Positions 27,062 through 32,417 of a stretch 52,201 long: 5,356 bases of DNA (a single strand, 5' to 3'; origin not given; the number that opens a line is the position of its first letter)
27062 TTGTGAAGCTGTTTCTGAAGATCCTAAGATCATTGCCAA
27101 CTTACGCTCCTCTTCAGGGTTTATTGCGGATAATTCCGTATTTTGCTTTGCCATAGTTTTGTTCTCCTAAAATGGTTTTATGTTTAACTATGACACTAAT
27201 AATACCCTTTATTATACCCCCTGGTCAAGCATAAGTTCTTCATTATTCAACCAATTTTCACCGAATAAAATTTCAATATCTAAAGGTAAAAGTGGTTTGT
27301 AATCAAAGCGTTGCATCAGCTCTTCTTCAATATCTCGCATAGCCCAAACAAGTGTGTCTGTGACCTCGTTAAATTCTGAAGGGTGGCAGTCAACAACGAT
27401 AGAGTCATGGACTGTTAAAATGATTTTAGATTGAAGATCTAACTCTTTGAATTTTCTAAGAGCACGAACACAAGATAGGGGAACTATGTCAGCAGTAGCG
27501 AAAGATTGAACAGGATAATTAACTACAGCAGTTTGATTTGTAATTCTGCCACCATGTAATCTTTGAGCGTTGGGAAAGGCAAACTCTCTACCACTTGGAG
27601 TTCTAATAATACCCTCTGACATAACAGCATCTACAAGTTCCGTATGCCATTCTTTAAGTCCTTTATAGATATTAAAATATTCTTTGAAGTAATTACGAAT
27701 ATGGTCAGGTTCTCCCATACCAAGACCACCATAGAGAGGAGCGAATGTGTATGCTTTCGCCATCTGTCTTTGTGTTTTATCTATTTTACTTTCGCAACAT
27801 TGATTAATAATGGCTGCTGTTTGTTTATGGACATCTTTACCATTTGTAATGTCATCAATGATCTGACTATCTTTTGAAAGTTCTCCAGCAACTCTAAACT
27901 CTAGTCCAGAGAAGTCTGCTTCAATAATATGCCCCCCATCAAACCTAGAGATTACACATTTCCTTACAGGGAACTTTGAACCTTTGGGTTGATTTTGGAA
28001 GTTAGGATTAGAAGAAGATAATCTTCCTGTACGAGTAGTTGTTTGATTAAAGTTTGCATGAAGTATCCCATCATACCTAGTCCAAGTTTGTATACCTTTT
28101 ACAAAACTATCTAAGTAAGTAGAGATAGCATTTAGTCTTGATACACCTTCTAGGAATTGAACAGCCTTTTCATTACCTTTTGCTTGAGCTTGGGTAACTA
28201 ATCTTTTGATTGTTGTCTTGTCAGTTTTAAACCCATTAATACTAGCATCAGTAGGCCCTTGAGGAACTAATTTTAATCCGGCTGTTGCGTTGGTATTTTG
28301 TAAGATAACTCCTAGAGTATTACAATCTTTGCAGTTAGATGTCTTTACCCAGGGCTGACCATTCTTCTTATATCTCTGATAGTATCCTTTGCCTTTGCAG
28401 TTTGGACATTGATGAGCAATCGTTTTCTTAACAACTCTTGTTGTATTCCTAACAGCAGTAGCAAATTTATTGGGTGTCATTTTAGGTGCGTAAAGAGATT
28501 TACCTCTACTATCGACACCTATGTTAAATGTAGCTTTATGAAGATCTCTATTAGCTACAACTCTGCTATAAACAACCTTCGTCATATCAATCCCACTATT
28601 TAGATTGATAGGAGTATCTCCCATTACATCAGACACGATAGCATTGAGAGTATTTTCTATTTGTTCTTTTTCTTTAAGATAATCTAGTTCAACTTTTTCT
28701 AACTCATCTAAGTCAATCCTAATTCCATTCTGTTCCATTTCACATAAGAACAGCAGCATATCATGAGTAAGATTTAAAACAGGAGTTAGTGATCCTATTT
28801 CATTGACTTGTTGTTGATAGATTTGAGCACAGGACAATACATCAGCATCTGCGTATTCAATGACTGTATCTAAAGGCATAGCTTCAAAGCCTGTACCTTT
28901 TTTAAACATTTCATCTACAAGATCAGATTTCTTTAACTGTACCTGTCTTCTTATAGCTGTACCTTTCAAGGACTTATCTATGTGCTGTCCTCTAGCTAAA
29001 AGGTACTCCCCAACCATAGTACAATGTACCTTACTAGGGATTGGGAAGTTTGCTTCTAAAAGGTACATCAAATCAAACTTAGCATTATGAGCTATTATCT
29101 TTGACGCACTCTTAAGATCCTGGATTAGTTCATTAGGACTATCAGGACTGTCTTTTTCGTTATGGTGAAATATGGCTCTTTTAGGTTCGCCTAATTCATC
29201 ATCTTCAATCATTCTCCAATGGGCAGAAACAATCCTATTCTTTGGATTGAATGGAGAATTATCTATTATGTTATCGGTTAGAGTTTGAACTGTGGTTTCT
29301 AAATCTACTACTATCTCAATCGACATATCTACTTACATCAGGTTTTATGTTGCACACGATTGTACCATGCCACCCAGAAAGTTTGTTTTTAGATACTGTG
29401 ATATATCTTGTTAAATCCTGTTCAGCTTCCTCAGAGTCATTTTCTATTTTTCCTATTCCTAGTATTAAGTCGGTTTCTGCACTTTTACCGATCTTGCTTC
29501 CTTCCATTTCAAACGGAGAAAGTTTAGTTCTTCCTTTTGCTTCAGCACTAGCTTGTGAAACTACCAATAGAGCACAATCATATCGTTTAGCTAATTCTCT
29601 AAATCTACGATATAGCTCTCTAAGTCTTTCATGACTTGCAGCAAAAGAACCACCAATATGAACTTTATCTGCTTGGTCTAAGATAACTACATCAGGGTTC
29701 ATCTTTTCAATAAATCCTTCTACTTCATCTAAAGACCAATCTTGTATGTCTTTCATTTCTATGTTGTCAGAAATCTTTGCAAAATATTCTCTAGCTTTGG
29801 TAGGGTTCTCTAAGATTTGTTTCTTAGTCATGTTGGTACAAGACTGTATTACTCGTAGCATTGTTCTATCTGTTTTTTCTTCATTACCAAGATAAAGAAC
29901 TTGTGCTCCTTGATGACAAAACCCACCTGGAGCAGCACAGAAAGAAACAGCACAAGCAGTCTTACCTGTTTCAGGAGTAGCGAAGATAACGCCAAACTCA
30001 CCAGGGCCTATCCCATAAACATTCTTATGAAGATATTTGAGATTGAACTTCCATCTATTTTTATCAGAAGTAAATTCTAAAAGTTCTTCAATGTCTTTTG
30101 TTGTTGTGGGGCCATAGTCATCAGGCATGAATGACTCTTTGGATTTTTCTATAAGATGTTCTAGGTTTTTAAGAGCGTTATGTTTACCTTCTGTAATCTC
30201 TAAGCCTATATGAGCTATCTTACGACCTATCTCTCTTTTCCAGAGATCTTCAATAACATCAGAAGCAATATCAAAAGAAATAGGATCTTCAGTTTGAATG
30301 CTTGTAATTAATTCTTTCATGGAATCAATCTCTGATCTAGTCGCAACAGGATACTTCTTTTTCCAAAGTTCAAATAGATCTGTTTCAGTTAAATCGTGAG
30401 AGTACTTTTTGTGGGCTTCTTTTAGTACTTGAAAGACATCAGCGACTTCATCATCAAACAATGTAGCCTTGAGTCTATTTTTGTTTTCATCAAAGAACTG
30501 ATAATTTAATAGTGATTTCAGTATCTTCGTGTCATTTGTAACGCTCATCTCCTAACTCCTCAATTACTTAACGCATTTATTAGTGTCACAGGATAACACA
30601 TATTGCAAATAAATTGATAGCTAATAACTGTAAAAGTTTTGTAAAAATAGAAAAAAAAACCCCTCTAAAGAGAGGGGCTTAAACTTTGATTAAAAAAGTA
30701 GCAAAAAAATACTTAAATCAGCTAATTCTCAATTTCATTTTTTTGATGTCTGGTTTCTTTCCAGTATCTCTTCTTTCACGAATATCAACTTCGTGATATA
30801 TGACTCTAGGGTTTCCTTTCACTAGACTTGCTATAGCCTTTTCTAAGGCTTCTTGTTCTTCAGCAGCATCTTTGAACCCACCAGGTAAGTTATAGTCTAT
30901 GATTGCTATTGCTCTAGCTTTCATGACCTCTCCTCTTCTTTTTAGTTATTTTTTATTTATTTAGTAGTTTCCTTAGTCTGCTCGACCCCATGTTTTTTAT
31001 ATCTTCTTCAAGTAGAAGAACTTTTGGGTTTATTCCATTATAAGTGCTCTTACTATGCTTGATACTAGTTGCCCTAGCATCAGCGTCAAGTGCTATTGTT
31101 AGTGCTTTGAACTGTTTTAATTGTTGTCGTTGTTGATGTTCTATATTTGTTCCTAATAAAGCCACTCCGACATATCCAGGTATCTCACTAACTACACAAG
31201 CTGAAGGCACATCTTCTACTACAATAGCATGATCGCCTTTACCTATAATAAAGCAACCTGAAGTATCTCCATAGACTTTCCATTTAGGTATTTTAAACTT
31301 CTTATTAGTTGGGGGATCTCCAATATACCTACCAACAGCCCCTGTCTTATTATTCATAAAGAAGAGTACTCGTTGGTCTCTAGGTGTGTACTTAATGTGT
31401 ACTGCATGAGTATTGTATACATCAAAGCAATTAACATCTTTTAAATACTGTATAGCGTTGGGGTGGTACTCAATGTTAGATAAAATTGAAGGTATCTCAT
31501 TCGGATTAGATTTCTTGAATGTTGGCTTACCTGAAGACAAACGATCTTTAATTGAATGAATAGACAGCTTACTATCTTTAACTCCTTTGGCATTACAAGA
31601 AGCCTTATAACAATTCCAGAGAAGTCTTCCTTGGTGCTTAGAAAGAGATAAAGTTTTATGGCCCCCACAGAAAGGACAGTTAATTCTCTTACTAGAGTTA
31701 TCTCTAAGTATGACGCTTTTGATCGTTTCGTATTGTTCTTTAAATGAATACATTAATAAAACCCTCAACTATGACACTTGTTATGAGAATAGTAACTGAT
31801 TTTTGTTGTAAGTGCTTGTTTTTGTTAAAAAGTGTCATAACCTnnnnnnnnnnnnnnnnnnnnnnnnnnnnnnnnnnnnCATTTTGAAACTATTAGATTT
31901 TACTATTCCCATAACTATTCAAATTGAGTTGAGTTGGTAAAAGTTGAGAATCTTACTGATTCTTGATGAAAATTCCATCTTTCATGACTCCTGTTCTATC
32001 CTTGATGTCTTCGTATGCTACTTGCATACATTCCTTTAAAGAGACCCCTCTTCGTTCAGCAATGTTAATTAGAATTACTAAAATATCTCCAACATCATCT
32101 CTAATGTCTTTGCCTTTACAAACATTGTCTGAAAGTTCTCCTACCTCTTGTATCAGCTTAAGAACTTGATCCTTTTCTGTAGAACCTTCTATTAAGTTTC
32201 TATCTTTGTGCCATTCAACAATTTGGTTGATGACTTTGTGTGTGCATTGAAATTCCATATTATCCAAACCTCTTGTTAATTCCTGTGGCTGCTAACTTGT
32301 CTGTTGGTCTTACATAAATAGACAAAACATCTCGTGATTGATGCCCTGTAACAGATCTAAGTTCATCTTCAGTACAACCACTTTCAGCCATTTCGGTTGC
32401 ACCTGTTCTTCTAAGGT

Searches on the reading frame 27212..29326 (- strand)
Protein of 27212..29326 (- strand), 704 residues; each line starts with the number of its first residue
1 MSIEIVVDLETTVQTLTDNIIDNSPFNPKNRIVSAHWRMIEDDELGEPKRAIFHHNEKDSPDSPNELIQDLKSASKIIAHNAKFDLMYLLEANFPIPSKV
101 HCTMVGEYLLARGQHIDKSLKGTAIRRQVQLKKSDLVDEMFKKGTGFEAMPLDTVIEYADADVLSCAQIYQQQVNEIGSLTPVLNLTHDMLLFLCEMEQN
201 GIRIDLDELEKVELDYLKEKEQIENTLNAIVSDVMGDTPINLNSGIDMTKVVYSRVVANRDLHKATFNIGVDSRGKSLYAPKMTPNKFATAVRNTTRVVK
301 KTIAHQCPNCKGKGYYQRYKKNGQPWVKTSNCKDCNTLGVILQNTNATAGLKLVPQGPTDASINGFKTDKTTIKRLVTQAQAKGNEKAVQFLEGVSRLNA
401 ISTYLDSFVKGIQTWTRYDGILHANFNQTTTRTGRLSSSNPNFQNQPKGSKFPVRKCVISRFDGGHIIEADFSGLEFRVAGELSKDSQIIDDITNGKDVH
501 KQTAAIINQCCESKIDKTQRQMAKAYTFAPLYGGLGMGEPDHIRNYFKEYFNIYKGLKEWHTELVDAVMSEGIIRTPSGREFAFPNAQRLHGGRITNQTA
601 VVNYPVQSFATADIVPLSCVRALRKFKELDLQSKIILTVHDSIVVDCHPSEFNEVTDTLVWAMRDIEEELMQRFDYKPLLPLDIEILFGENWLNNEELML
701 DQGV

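Call 20: search_dna_similar(query=window:27212-29326:-, collection=phages, mode=protein, max_rows=15)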
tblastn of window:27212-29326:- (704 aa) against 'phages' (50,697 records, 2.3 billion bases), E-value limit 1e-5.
Records with a match: 4732; places in all: 4734; records where one place covers at least 80% of the query: 77.
Best place of each record, by identity: <60% 4732.
By first word of the organism name: Mycobacterium 658; Vibrio 601; Staphylococcus 345; Klebsiella 345; Microbacterium 308; Pseudomonas 307; Salmonella 277; Bacillus 265; Escherichia 203; Acinetobacter 169; and 108 more.
By host as written in the record: - 661; Mycobacterium smegmatis mc2 155 474; Klebsiella pneumoniae 180; Microbacterium foliorum NRRL B-24224 135; Microbacterium foliorum NRRL B-24224 SEA 127; Staphylococcus aureus 114; Mycobacterium smegmatis mc#155 99; Pseudomonas aeruginosa 88; and 922 more.
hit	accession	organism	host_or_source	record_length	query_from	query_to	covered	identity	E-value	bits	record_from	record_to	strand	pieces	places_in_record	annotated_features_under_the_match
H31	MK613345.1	Roseobacter phage CRP-3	Rhodobacteraceae bacterium FZCC0040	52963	5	701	99%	58.1%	0e+0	827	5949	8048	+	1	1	DNA polymerase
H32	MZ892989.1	Roseobacter phage CRP-235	Rhodobacteraceae bacterium FZCC0040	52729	5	697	98%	55.7%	0e+0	802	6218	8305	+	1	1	DNA polymerase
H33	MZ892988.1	Roseobacter phage CRP-212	Rhodobacteraceae bacterium FZCC0040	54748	5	701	99%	55.3%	0e+0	786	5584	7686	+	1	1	DNA polymerase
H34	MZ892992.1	Roseobacter phage CRP-738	Rhodobacteraceae bacterium FZCC0089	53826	4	697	99%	49.4%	0e+0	692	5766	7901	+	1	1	DNA polymerase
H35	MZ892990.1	Roseobacter phage CRP-345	Rhodobacteraceae bacterium FZCC0042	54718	3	698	99%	38.2%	1e-141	464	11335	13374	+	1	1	DNA polymerase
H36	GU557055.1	Puniceispirillum phage HMO-2011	Candidatus Puniceispirillum marinum ...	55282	3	694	98%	37.7%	5e-138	454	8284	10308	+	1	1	DNA polymerase I | replicative DNA helicase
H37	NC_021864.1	Puniceispirillum phage HMO-2011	Candidatus Puniceispirillum marinum ...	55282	3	694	98%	37.7%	5e-138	454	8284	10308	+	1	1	DNA polymerase | replicative DNA helicase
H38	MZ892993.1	Pelagibacter phage HTVC033P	Candidatus Pelagibacter sp. HTCC1062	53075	2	698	99%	37.1%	8e-134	441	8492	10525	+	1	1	DNA polymerase | DNA helicase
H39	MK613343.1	Roseobacter phage CRP-1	Rhodobacteraceae bacterium FZCC0023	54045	5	698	99%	36.6%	2e-132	437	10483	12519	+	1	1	DNA polymerase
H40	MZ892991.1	Roseobacter phage CRP-603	Rhodobacteraceae bacterium FZCC0012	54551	2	694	98%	36.5%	2e-129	429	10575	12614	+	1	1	DNA polymerase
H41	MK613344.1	Roseobacter phage CRP-2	Rhodobacteraceae bacterium FZCC0023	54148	2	694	98%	36.1%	1e-126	421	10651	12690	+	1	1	DNA polymerase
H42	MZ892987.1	Roseobacter phage CRP-207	Rhodobacteraceae bacterium FZCC0040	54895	3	694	98%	35.7%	1e-128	426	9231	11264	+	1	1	DNA polymerase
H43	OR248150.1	Vibrio phage MJW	Vibrio cholerae O1 ElTor MAK757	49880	8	694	96%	26.6%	4e-17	182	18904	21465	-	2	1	putative DNA polymerase | DNA polymerase I | HNH endonuclease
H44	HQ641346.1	Vibrio phage ICP2_2006_A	Vibrio cholerae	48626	8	694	96%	26.5%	3e-17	179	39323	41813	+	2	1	putative DNA polymerase | hypothetical protein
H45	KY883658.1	Vibrio phage JSF27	Vibrio cholerae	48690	8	694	96%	26.5%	3e-17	179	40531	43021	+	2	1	DNA polymerase I (x2) | hypothetical protein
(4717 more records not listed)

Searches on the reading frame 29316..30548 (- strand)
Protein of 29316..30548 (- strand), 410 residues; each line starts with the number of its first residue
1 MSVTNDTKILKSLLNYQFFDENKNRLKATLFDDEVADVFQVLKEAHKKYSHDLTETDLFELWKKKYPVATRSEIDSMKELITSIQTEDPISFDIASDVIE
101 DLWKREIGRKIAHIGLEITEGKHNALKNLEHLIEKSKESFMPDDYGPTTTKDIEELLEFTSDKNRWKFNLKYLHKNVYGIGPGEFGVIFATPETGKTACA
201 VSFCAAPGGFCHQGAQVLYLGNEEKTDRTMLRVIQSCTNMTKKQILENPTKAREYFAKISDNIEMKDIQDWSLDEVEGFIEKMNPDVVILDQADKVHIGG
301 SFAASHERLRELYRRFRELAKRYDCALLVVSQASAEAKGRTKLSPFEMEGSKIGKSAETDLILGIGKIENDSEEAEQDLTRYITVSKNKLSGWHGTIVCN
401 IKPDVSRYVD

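Call 9: search_protein_families(library=pfam, proteins=[window:29316-30548:-], max_evalue=0.01)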
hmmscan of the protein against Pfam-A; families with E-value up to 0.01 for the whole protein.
window:29316-30548:- (410 aa): 3 families
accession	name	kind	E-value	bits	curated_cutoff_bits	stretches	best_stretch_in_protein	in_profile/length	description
PF13481.12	AAA_25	-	2.2e-15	57.2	27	1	165-334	14-191/195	AAA domain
PF03796.21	DnaB_C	-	2.7e-10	40.5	27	1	170-409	6-254/255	DnaB-like helicase C terminal domain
PF06745.19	ATPase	-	0.00057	19.8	26.6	1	179-350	15-183/231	KaiC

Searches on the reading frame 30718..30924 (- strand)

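Call 29: search_protein_families(library=pfam, proteins=[window:30718-30924:-], max_evalue=0.05)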
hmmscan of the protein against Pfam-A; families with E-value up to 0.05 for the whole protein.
window:30718-30924:- (68 aa): 2 families
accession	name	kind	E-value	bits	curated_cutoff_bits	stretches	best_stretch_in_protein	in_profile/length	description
PF10741.14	T2SSM_b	-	0.0036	17.6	21.7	1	23-67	60-103/111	Type II secretion system (T2SS), protein M subtype b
PF16958.10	PRP9_N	-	0.039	14.5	27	1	20-50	9-39/150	Pre-mRNA-splicing factor PRP9 N-terminus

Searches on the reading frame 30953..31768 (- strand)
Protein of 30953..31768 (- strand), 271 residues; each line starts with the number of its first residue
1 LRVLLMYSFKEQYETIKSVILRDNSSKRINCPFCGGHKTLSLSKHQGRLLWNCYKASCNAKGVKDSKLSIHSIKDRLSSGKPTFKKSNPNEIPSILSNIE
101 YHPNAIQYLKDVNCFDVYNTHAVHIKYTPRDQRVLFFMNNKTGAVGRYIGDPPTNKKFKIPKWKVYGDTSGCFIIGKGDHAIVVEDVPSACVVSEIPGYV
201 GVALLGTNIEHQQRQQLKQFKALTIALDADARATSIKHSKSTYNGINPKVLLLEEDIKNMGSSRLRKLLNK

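Call 9: search_protein_families(library=pfam, proteins=[window:30953-31768:-], max_evalue=0.01)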
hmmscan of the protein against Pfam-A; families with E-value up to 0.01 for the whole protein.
window:30953-31768:- (271 aa): 2 families
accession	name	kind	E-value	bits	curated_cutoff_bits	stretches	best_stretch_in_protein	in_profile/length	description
PF12760.12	Zn_ribbon_IS1595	-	0.0024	18.2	25.4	1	28-59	18-44/46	Transposase zinc-ribbon domain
PF13155.12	Toprim_2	-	0.0025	18.6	22.1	1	200-254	21-79/88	Toprim-like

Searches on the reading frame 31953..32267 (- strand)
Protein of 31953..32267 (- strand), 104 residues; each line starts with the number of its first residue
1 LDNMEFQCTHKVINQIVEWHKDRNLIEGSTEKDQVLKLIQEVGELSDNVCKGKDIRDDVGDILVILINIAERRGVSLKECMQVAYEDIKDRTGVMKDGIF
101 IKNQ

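Call 9: search_protein_families(library=pfam, proteins=[window:31953-32267:-], max_evalue=0.01)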
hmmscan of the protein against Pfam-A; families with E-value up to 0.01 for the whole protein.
window:31953-32267:- (104 aa): 1 family
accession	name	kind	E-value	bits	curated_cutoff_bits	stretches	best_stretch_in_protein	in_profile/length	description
PF03819.22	MazG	-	6e-05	23.7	22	1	33-91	5-69/74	MazG nucleotide pyrophosphohydrolase domain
